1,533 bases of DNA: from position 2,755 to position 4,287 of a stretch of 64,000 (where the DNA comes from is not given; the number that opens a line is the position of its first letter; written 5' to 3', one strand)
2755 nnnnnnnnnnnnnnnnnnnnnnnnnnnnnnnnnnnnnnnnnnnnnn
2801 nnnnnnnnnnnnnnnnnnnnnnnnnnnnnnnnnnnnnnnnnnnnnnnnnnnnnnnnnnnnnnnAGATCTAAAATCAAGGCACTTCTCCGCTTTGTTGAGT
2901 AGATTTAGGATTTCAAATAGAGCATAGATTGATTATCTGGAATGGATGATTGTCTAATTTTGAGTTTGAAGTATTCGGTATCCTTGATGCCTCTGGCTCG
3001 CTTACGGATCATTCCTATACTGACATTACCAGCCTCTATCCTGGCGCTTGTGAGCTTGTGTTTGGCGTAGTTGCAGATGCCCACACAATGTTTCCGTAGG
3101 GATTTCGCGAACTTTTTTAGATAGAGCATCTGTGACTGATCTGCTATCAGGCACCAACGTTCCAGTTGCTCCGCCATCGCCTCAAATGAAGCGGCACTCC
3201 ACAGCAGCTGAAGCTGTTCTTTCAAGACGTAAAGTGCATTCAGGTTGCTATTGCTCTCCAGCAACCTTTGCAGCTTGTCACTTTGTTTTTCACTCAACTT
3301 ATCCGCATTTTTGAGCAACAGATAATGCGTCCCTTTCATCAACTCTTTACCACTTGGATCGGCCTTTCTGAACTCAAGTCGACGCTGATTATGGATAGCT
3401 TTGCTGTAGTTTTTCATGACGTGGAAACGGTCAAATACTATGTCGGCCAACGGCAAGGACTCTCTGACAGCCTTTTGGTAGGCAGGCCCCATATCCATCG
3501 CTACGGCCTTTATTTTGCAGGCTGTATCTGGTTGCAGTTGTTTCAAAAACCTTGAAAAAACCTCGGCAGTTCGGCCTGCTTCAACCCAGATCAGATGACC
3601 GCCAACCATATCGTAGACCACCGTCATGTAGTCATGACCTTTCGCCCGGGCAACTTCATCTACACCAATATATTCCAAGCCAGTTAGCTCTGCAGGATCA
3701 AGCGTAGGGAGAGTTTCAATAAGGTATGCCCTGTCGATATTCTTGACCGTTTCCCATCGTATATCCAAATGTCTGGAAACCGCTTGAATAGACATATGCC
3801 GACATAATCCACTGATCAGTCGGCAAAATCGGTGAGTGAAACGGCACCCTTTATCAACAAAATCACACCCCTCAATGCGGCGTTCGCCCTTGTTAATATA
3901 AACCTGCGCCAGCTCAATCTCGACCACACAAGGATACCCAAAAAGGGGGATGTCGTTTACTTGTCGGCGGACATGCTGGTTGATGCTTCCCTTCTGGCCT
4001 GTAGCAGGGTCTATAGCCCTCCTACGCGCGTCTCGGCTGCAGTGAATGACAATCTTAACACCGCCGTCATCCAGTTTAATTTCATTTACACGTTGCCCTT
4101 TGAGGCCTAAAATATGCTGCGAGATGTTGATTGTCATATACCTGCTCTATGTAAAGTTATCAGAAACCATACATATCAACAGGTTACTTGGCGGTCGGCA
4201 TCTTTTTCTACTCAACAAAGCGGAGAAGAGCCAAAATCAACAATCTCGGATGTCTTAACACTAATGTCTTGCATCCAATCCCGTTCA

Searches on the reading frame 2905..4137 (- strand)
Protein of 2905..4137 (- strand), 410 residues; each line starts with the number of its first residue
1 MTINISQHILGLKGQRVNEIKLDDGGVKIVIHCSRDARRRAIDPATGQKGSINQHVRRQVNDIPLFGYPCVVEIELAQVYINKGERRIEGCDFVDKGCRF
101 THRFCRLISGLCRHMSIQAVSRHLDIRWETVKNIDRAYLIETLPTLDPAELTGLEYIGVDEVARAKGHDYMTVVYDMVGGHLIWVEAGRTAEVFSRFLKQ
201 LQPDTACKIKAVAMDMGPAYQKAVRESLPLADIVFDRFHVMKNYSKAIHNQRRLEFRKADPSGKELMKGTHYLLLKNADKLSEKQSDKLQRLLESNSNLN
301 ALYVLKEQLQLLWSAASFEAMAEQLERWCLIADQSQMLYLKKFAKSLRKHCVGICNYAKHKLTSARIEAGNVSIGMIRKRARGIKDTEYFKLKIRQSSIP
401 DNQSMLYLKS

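Call 68: search_protein_families(library=pfam, proteins=[window:2905-4137:-], max_evalue=0.001)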
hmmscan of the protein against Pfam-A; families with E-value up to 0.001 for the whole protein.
window:2905-4137:- (410 aa): 2 families
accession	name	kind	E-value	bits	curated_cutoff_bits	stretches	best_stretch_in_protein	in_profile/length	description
PF01610.23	DDE_Tnp_ISL3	-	1e-66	225.6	23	1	157-394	1-240/240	Transposase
PF13542.12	HTH_Tnp_ISL3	-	6.9e-14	51.5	27.4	1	92-138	4-50/51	Helix-turn-helix domain of transposase family ISL3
